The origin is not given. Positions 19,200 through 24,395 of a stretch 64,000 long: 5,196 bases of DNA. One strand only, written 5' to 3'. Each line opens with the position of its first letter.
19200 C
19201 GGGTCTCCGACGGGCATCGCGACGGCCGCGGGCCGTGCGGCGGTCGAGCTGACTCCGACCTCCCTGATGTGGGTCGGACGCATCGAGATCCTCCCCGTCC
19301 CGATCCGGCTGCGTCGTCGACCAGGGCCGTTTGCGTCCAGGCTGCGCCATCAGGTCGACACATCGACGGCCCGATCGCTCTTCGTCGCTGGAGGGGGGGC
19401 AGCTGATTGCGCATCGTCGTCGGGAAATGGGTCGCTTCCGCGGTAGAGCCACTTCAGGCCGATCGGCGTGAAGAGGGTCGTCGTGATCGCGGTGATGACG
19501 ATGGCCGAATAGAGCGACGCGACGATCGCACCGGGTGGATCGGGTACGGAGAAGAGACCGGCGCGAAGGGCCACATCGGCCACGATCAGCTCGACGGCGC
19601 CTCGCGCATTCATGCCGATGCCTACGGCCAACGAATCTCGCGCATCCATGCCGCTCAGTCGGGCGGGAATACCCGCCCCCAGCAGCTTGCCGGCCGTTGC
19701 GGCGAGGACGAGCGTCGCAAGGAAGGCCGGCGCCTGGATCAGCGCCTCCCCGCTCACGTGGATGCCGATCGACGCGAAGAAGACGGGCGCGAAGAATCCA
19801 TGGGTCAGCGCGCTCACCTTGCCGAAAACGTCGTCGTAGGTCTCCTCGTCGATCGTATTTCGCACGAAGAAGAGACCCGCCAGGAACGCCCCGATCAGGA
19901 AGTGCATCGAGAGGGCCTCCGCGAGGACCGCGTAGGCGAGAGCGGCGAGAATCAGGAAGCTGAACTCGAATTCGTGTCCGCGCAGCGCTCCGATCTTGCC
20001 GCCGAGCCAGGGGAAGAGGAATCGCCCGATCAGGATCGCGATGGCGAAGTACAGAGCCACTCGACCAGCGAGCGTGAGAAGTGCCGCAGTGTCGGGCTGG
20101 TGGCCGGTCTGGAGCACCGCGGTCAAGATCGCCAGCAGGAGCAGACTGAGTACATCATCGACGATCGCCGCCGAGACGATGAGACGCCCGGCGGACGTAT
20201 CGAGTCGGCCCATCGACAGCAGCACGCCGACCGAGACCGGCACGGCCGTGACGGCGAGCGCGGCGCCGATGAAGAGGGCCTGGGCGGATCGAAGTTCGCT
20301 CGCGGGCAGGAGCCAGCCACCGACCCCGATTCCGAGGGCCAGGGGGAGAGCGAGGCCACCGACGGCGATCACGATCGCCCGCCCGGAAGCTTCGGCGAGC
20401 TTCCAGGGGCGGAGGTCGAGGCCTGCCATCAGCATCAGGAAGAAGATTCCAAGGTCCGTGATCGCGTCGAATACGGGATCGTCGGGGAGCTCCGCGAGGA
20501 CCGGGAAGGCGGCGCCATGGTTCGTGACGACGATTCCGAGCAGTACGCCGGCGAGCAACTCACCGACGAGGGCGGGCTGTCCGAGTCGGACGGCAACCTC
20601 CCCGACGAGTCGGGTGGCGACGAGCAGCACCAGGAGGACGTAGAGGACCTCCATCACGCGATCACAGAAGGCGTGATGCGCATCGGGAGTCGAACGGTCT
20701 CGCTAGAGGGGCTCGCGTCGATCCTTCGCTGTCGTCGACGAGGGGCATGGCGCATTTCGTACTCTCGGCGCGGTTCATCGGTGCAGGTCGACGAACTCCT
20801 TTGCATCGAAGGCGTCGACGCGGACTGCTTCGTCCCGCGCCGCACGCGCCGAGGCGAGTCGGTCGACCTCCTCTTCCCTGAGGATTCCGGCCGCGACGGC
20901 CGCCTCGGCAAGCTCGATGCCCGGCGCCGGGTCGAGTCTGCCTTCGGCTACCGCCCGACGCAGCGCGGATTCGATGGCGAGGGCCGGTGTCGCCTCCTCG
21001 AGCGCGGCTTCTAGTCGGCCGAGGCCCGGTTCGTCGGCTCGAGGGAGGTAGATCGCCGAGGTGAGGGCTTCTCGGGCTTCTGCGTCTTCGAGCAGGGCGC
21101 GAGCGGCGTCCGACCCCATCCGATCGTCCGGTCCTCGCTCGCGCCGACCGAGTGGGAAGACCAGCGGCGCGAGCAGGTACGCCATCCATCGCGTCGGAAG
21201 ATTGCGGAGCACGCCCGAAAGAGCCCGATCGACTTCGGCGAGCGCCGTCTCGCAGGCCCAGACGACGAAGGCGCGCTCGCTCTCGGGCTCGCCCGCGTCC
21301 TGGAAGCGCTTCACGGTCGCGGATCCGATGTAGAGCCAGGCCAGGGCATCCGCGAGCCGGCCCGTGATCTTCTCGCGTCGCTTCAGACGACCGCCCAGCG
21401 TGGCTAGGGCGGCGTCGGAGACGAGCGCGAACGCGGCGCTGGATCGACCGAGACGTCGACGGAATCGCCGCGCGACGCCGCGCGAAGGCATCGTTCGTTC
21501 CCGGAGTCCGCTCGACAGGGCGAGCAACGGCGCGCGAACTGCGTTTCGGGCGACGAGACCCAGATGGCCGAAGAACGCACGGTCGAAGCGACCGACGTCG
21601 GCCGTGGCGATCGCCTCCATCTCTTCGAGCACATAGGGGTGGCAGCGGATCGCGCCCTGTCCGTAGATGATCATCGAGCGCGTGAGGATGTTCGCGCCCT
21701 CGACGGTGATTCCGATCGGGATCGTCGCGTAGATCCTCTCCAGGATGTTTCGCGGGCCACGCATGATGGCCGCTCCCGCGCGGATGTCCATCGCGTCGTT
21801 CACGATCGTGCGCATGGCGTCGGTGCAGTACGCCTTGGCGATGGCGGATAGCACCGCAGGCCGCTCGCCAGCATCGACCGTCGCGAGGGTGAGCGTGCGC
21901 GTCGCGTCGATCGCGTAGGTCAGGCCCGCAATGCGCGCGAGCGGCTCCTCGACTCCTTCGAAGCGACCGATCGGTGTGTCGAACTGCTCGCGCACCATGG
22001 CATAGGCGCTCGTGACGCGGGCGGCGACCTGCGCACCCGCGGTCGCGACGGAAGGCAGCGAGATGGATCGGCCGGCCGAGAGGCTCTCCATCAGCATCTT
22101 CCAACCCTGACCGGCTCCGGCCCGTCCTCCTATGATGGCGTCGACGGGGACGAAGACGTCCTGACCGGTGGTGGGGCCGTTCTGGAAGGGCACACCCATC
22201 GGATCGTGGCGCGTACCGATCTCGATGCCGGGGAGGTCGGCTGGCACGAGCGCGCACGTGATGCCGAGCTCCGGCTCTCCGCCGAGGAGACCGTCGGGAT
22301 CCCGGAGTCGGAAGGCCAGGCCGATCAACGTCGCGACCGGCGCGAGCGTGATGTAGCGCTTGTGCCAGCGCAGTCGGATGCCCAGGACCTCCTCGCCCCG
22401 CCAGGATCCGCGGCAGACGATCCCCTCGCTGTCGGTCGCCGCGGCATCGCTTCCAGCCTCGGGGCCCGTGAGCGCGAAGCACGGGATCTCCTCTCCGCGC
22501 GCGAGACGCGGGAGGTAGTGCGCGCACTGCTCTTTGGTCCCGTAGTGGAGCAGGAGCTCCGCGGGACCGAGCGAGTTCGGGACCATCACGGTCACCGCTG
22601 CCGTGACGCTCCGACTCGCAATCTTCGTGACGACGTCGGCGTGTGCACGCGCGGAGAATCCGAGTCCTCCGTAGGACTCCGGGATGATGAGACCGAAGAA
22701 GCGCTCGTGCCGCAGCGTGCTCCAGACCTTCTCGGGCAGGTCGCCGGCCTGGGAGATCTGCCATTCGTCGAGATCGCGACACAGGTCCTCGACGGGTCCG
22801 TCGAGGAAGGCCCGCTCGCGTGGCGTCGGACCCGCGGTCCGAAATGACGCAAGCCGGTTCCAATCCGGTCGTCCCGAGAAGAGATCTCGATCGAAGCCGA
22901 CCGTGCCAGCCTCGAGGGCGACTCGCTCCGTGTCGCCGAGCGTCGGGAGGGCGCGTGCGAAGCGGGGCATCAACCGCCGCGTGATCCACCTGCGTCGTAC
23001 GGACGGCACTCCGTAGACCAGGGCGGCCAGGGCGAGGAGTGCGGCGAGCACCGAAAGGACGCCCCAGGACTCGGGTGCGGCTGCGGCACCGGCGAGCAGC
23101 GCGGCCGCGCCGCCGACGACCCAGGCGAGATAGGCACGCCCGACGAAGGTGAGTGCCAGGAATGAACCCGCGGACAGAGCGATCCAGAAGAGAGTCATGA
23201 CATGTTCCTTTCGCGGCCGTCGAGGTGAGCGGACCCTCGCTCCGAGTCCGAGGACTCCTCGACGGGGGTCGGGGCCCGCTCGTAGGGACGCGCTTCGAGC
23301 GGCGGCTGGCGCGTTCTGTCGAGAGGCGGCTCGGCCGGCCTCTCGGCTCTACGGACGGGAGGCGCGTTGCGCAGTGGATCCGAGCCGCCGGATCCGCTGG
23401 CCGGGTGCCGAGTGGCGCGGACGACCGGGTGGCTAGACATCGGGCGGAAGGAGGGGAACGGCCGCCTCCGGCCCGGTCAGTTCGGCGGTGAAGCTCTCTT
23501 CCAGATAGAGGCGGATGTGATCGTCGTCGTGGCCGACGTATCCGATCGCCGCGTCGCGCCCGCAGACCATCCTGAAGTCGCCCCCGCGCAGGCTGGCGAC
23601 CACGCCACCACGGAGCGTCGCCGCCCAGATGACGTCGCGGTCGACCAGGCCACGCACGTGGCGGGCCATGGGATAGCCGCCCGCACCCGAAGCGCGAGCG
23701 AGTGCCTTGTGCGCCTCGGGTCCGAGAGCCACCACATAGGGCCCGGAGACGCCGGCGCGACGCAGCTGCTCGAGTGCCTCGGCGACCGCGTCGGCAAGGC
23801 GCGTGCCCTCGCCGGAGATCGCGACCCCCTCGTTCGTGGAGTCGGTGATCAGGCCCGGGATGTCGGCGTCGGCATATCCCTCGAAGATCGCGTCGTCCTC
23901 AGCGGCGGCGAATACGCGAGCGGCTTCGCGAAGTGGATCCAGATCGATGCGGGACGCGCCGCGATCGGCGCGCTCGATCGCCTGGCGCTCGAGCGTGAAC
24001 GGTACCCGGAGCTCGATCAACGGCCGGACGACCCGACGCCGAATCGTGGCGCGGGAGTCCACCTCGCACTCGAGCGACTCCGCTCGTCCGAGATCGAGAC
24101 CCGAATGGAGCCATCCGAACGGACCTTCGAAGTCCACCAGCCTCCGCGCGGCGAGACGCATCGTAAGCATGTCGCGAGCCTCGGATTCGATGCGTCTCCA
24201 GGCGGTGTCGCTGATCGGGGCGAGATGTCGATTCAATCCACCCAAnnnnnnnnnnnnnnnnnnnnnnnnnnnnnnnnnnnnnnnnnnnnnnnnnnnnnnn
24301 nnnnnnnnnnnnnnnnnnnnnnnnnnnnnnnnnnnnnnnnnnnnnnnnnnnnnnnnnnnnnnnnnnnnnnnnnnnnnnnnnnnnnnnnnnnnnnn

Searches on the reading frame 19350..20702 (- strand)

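Call 62: search_protein_families(library=pfam, proteins=[window:19350-20702:-], max_evalue=0.01)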
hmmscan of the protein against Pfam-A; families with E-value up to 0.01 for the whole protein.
window:19350-20702:- (450 aa): 1 family
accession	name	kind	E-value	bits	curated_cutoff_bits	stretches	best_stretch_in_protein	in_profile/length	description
PF00999.27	Na_H_Exchanger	-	8e-51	173.5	26.2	1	30-420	9-373/375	Sodium/hydrogen exchanger, transmembrane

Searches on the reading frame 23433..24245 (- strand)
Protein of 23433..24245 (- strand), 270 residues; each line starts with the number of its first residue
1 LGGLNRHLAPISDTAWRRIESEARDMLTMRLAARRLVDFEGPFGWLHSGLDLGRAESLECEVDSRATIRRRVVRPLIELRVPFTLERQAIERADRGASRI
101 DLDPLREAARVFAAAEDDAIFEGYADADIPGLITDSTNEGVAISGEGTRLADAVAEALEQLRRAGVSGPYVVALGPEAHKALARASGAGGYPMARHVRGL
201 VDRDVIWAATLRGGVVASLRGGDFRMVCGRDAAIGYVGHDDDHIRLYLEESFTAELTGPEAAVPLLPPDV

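Call 11: search_protein_families(library=pfam, proteins=[window:23433-24245:-])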
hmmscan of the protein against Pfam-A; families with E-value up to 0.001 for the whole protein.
window:23433-24245:- (270 aa): 1 family
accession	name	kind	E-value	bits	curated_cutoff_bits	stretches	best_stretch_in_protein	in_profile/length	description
PF04454.18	Linocin_M18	-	7.8e-79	264.9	24.3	1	3-253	3-253/253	Encapsulating protein for peroxidase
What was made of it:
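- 23433..24245 (-): Family 1 encapsulin shell gene. It starts at TTG 24245 or 24236, overlapping the EncFtn stop codon. Pfam Linocin_M18 7.8e-79 (call 11).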

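Call 14: find_related_loci(query=window:23433-24245:-, collection=genome_contigs, flank=4000)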
Query window:23433-24245:- (270 aa) in genome_contigs; peptide patterns used: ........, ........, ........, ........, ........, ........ (x = any residue, [..] = any of these).
599 stretches matched a pattern (row limit reached: there are more); 2 encode a relative of the query (tblastn E <= 1e-3); 2 distinct loci.
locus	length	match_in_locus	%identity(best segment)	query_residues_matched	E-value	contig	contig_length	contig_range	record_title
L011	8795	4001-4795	46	1-267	3e-72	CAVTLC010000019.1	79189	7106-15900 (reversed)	MAG: uncultured Alphaproteobacteria bacterium isolate MFD06714.bin.3.94 genome assembly, contig: contig_23347, whole gen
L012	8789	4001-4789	39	4-265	2e-55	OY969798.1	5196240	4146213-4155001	MAG: uncultured Actinomycetota bacterium isolate MFD01275.bin.c.19 genome assembly, chromosome: 1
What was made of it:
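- Tried and rejected: It did not retrieve this species' reference genome (call 14).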

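Call 18: find_homologous_proteins(query=window:23433-24245:-, max_evalue=1e-40)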
Query window:23433-24245:- (270 aa): 621 proteins with E <= 1e-40 among 8000 candidates; the best 120 are listed.
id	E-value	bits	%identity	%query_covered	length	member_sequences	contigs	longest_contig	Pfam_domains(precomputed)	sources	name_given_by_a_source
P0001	8.9e-169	578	100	99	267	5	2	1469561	PF04454.19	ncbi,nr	ncbi:MAG TPA: family 1 encapsulin nanocompartment shell protein [Myxococcota bacterium]|nr:family 1 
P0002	3.6e-127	441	74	100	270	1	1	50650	PF04454.19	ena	-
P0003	3.2e-126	438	74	99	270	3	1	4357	PF04454.19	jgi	jgi:uncharacterized linocin/CFP29 family protein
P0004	1.3e-121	423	72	98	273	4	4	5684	PF04454.19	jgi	-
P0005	1.7e-120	419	72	100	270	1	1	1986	PF04454.19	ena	-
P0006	2.3e-120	419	72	98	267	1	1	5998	PF04454.19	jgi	jgi:uncharacterized linocin/CFP29 family protein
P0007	6.9e-120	417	70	99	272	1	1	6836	PF04454.19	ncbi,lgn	-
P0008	9.9e-119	414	71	99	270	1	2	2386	PF04454.19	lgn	-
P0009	1.5e-118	413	71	97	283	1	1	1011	PF04454.19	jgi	jgi:uncharacterized linocin/CFP29 family protein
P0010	7.8e-118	411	71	99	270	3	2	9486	PF04454.19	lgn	-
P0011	7.9e-118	411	71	99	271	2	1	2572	PF04454.19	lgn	-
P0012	2.6e-117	409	68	99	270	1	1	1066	PF04454.19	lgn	-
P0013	9.3e-117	407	69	99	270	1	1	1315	PF04454.19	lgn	-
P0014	1.2e-116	407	70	99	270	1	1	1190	PF04454.19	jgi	jgi:uncharacterized linocin/CFP29 family protein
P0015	2.0e-116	406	69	99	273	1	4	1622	PF04454.19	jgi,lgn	-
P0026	1.1e-113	397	68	99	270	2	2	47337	PF04454.19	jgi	jgi:uncharacterized linocin/CFP29 family protein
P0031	1.8e-112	393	66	99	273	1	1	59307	PF04454.19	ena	-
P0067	1.6e-107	377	66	99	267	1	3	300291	PF04454.19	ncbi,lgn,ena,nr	ncbi:MAG: family 1 encapsulin nanocompartment shell protein [Myxococcota bacterium]|nr:bacteriocin f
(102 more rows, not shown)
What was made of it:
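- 23433..24245 (-): A 100% identical protein is named 'family 1 encapsulin nanocompartment shell protein [Myxococcota bacterium]' (call 18).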

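Call 19: find_encoding_contigs(protein=P0002, flank=3000, max_places=2)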
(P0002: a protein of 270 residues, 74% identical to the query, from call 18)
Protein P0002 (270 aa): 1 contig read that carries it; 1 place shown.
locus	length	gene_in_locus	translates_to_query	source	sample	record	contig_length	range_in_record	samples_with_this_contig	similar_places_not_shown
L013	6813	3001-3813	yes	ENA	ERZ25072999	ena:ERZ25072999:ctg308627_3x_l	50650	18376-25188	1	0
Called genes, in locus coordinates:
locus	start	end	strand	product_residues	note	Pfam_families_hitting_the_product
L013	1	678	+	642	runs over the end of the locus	PF00989:PAS (faint), PF08448:PAS_4 (weak), PF13188:PAS_8 (faint), PF02518:HATPase_c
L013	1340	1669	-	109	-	-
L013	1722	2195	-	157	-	PF00582:Usp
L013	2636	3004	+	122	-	PF22277:EncFtn-like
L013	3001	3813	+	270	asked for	PF04454:Linocin_M18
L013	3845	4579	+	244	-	PF00081:Sod_Fe_N, PF02777:Sod_Fe_C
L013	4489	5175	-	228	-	-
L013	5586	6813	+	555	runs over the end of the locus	PF02771:Acyl-CoA_dh_N, PF02770:Acyl-CoA_dh_M, PF00441:Acyl-CoA_dh_1, PF09317:ACDH_C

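Call 20: find_encoding_contigs(protein=P0003, flank=3000, max_places=2)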
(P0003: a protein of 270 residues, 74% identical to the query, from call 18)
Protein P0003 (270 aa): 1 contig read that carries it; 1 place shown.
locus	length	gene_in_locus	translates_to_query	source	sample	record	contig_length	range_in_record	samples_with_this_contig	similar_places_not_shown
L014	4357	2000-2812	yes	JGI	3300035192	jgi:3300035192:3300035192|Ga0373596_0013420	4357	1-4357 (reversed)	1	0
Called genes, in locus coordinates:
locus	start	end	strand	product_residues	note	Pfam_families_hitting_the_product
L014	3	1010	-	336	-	?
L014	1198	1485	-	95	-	PF07043:DUF1328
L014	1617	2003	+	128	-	PF22277:EncFtn-like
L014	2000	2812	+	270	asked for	PF04454:Linocin_M18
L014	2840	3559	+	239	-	PF00081:Sod_Fe_N, PF02777:Sod_Fe_C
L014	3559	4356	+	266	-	?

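Call 21: find_encoding_contigs(protein=P0006, flank=3000, max_places=2)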
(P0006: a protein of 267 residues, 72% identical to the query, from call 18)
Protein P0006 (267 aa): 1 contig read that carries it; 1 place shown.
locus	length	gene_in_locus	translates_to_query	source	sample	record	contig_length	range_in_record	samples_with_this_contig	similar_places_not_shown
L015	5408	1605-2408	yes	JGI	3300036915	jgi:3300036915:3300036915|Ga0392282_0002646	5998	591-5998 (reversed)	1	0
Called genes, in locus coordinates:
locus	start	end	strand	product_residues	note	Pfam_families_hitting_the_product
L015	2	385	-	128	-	?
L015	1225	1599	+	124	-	PF22277:EncFtn-like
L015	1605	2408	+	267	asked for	PF04454:Linocin_M18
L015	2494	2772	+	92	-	-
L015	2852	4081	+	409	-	PF00999:Na_H_Exchanger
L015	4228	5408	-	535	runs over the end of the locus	PF00034:Cytochrom_C, PF13442:Cytochrome_CBB3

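Call 22: find_encoding_contigs(protein=P0007, flank=3000, max_places=2)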
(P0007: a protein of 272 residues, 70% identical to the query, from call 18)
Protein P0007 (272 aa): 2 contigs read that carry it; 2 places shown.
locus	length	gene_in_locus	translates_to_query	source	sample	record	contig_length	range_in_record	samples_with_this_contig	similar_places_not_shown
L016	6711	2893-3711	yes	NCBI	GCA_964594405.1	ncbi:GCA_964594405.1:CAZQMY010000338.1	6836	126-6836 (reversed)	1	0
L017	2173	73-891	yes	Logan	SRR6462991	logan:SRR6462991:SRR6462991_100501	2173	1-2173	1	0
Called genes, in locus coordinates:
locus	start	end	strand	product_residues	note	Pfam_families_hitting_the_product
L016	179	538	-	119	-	PF07498:Rho_N (weak)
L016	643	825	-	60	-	PF05532:CsbD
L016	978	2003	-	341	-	PF01699:Na_Ca_ex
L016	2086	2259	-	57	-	PF07043:DUF1328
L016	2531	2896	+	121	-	PF22277:EncFtn-like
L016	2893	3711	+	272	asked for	PF04454:Linocin_M18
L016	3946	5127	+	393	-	-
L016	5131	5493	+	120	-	-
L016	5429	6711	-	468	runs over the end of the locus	?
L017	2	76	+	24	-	?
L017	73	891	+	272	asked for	PF04454:Linocin_M18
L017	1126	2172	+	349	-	?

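Call 29: find_encoding_contigs(protein=P0010, flank=2500, max_places=1)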
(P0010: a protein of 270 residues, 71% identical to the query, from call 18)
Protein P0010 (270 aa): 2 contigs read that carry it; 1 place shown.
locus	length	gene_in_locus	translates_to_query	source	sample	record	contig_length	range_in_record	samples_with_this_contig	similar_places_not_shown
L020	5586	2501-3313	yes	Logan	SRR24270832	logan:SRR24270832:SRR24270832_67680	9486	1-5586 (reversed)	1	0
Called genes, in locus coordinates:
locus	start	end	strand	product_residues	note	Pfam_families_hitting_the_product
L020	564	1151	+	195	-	PF00081:Sod_Fe_N, PF02777:Sod_Fe_C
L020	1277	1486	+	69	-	PF05532:CsbD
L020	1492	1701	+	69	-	-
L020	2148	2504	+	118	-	PF22277:EncFtn-like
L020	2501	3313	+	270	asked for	PF04454:Linocin_M18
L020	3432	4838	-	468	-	PF00206:Lyase_1, PF10415:FumaraseC_C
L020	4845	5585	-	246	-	?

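Call 30: find_encoding_contigs(protein=P0026, flank=2500, max_places=1)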
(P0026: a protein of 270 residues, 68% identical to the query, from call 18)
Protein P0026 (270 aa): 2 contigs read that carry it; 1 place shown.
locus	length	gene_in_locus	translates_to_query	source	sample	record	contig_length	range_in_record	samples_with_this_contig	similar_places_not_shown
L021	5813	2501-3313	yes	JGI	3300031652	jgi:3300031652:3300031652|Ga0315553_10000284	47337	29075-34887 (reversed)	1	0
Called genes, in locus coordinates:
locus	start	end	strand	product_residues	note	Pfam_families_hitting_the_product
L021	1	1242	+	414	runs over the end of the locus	PF13671:AAA_33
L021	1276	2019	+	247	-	PF00702:Hydrolase, PF13419:HAD_2, PF13242:Hydrolase_like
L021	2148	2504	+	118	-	PF22277:EncFtn-like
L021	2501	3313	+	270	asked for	PF04454:Linocin_M18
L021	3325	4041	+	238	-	PF00081:Sod_Fe_N, PF02777:Sod_Fe_C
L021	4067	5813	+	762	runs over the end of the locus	PF02771:Acyl-CoA_dh_N, PF02770:Acyl-CoA_dh_M, PF00441:Acyl-CoA_dh_1, PF09317:ACDH_C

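Call 31: find_encoding_contigs(protein=P0067, flank=2500, max_places=1)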
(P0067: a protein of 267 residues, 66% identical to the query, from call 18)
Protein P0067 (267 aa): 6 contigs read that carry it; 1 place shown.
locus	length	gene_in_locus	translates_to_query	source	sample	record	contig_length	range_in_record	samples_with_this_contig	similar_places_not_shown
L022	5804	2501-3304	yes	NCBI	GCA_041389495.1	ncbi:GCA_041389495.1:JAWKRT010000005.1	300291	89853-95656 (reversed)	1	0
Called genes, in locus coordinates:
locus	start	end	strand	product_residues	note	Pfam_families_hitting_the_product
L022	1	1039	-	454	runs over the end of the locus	PF00171:Aldedh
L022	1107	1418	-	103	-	-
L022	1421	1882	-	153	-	PF00582:Usp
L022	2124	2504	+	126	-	PF22277:EncFtn-like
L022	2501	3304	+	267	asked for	PF04454:Linocin_M18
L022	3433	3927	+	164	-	PF13620:CarboxypepD_reg (weak)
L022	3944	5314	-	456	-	PF00206:Lyase_1, PF10415:FumaraseC_C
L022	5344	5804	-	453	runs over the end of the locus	PF00072:Response_reg, PF00158:Sigma54_activat, PF14532:Sigma54_activ_2, PF07728:AAA_5 (weak), PF25601:AAA_lid_14, PF02954:HTH_8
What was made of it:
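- On Sigma-54 dependent promoter (context of the array): L022 has a Sigma54_activat gene nearby (call 31).
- A related locus (L022) has an NtrC-type activator gene 2.8 kb away (call 31).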

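Call 32: find_encoding_contigs(protein=P0031, flank=2500, max_places=1)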
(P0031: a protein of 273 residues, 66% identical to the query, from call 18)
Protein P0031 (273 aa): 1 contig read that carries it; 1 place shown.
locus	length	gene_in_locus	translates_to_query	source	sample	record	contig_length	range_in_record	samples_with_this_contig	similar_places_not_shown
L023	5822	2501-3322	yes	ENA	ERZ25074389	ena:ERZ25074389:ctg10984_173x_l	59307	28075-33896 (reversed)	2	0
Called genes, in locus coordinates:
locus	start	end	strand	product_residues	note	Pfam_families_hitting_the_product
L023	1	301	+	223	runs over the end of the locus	-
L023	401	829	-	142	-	PF07883:Cupin_2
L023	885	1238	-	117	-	-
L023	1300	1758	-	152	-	PF00582:Usp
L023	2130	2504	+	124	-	PF22277:EncFtn-like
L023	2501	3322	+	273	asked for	PF04454:Linocin_M18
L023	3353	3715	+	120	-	-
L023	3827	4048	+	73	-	-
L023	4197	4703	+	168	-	-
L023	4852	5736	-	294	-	-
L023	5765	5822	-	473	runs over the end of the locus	PF07690:MFS_1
